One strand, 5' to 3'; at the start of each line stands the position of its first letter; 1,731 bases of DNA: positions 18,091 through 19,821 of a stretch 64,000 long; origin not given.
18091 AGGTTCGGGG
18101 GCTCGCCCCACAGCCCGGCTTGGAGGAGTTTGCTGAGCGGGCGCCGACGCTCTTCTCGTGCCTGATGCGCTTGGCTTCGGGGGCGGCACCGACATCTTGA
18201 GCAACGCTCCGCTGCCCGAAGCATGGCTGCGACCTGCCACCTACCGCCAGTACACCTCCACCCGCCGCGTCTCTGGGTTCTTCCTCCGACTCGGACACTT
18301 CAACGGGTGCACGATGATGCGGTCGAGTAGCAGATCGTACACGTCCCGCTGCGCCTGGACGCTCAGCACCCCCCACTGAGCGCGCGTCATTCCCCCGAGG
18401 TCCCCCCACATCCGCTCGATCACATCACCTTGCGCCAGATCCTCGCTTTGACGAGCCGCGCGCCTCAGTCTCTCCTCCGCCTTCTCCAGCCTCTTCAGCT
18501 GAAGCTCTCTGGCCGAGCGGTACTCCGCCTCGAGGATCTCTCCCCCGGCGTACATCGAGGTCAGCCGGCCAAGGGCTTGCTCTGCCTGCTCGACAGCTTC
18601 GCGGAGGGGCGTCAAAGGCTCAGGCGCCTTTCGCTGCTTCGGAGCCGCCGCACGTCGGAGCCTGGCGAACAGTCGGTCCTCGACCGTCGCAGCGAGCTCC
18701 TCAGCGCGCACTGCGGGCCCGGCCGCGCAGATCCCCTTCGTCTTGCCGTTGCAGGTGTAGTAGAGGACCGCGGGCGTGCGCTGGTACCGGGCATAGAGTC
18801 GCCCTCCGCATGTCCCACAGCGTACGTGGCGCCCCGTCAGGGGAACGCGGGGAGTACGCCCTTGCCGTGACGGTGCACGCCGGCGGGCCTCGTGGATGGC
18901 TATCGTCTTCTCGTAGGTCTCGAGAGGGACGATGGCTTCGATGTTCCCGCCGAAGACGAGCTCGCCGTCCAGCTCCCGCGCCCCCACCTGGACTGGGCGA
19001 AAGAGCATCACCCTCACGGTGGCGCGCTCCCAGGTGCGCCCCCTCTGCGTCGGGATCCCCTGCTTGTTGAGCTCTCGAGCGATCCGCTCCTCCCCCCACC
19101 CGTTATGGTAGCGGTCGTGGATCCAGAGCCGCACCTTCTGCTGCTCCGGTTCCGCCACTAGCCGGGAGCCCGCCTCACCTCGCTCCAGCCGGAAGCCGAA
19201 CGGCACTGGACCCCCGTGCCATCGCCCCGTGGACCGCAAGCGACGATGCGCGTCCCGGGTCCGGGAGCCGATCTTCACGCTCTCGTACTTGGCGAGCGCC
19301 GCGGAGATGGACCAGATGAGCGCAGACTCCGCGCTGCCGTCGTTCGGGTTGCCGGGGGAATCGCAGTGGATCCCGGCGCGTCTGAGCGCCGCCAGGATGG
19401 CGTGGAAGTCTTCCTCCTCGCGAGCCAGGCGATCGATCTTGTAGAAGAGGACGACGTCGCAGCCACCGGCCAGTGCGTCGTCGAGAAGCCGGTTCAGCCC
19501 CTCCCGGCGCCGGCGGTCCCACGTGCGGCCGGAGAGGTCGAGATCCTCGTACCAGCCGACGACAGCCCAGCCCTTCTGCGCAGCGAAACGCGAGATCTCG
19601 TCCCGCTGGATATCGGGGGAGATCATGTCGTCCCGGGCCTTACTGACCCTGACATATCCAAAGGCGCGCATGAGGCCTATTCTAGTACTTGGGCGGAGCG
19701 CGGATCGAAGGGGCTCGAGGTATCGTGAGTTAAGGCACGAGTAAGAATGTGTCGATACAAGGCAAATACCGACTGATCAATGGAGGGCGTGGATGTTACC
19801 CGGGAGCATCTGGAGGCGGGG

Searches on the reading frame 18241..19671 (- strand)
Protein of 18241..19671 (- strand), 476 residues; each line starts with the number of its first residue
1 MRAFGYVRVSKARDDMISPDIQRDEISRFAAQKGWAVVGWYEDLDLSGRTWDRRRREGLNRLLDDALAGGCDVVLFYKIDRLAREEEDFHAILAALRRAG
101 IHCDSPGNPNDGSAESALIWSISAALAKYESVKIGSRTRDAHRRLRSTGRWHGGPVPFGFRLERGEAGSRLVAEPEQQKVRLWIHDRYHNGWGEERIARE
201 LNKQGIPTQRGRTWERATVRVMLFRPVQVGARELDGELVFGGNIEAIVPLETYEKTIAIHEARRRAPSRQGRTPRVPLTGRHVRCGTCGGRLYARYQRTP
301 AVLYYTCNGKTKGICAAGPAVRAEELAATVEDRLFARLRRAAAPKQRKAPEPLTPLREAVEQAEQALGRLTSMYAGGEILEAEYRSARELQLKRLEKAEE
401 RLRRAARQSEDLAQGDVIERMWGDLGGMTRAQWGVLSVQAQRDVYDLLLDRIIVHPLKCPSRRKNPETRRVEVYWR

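Call 40: search_protein_families(library=ncbifam, proteins=[window:18241-19671:-], max_evalue=0.01)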
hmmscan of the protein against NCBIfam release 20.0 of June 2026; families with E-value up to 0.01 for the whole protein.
window:18241-19671:- (476 aa): 6 families
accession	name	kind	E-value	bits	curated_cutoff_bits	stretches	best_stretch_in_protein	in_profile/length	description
NF041201.1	recomb_XisF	equivalog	1.7e-22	80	375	1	5-454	3-462/465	fdxN element excision recombinase XisF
NF047343.1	SCCmet_CcrB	equivalog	1e-18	67.3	900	1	5-231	11-235/542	cassette chromosome recombinase CcrB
NF047344.1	SCCmet_CcrA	equivalog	8.5e-14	51.5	700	1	2-308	3-293/442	cassette chromosome recombinase CcrA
NF009949.0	PRK13413.1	equivalog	8e-05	22.4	272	1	4-93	3-84/203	master DNA invertase Mpi family serine-type recombinase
NF047347.1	SCCmet_CcrC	equivalog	0.00012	20.7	900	1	41-230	46-236/558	cassette chromosome recombinase CcrC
NF033518.0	transpos_IS607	equivalog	0.0013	18.3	110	1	3-85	56-133/187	IS607 family transposase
